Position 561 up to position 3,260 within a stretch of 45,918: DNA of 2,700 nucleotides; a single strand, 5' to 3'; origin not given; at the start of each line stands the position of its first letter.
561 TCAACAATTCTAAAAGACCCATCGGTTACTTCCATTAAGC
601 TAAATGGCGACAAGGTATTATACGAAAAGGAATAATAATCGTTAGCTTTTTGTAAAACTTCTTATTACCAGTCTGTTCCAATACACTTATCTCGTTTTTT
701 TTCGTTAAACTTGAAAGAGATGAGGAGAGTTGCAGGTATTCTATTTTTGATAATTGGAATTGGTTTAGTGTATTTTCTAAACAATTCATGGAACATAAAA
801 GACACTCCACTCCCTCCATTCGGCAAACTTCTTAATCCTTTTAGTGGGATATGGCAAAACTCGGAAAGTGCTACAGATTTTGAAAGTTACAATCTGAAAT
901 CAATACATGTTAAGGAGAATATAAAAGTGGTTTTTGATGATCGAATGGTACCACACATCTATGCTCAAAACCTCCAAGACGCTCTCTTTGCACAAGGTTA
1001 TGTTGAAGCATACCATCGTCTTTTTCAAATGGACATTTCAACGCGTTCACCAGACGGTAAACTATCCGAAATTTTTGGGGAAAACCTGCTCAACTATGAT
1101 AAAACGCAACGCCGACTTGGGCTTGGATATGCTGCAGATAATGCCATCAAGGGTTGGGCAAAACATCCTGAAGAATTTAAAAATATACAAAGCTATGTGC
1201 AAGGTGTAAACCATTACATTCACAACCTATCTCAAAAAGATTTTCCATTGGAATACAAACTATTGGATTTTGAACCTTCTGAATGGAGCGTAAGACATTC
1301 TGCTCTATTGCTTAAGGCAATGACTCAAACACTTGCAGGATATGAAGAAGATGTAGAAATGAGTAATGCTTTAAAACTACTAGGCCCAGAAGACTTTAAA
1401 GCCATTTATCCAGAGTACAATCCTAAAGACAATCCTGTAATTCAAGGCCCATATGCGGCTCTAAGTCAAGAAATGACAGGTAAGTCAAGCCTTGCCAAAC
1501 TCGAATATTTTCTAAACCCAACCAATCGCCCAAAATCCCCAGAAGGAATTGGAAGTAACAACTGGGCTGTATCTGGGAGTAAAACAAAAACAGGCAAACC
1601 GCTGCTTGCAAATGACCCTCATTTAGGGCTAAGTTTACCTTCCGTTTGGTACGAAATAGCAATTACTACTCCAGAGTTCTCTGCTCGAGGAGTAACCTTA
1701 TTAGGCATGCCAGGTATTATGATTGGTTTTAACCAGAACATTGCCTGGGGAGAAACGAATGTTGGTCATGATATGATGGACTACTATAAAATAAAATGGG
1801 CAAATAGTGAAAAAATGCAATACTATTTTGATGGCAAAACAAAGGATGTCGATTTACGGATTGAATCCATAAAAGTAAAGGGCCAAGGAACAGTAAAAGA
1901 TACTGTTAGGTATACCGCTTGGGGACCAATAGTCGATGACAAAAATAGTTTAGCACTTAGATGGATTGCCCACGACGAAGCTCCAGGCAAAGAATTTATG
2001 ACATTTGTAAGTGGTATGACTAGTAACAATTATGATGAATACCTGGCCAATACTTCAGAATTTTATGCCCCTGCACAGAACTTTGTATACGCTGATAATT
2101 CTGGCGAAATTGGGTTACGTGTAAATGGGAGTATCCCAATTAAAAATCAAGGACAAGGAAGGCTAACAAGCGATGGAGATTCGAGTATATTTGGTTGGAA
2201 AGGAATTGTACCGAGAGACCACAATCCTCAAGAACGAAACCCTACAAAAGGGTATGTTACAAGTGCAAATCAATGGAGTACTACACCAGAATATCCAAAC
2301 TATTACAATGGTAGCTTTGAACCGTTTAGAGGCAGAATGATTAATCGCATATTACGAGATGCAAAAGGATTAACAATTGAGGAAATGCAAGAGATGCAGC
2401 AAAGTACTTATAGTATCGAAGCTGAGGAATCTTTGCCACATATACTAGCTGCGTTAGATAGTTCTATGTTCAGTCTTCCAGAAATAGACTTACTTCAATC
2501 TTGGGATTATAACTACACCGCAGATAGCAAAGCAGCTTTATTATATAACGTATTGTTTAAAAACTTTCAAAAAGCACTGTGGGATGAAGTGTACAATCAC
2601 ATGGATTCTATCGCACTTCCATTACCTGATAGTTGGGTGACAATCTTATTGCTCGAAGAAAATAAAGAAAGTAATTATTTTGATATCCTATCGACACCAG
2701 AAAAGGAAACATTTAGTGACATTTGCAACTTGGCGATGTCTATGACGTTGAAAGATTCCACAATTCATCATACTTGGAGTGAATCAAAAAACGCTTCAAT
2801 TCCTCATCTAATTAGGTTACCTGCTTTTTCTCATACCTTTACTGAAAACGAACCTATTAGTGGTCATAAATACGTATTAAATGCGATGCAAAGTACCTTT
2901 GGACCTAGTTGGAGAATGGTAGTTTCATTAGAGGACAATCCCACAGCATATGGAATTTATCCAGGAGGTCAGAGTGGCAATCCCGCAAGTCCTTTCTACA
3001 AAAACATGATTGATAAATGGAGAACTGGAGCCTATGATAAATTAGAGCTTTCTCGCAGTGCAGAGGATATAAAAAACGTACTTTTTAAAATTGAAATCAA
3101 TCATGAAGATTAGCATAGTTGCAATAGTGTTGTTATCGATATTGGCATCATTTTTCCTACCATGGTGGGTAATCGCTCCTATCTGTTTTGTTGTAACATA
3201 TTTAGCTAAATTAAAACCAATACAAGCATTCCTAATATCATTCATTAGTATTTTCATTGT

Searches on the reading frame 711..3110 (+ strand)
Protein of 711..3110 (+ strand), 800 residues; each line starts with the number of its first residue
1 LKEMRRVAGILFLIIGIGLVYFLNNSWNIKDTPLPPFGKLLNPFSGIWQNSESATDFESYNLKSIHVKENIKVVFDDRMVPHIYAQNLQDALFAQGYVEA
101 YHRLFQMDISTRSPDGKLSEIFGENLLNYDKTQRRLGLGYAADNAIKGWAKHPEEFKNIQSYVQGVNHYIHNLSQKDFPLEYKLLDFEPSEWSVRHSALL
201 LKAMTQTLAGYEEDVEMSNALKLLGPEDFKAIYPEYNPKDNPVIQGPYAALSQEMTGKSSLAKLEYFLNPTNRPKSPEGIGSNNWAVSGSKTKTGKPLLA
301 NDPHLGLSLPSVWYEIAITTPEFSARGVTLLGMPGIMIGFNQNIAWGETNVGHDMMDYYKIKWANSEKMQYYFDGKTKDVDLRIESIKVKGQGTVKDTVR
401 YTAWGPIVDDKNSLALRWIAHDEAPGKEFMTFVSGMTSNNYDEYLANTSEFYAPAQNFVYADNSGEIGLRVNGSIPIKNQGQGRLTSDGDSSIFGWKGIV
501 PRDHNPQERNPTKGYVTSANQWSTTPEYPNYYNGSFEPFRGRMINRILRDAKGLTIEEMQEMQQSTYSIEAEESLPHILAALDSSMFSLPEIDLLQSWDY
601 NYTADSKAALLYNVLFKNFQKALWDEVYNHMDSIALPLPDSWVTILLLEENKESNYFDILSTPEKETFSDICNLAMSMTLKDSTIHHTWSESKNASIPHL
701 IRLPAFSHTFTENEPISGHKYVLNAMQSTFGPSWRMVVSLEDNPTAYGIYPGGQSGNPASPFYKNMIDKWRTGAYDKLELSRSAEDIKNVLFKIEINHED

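Call 66: search_protein_families(library=pfam, proteins=[window:711-3110:+], max_evalue=0.00001)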
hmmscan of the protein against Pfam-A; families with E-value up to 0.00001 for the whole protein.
window:711-3110:+ (800 aa): 1 family
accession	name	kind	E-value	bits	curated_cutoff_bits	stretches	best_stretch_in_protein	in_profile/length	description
PF01804.23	Penicil_amidase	-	4.9e-190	634.4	21.3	1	71-783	2-671/675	Penicillin amidase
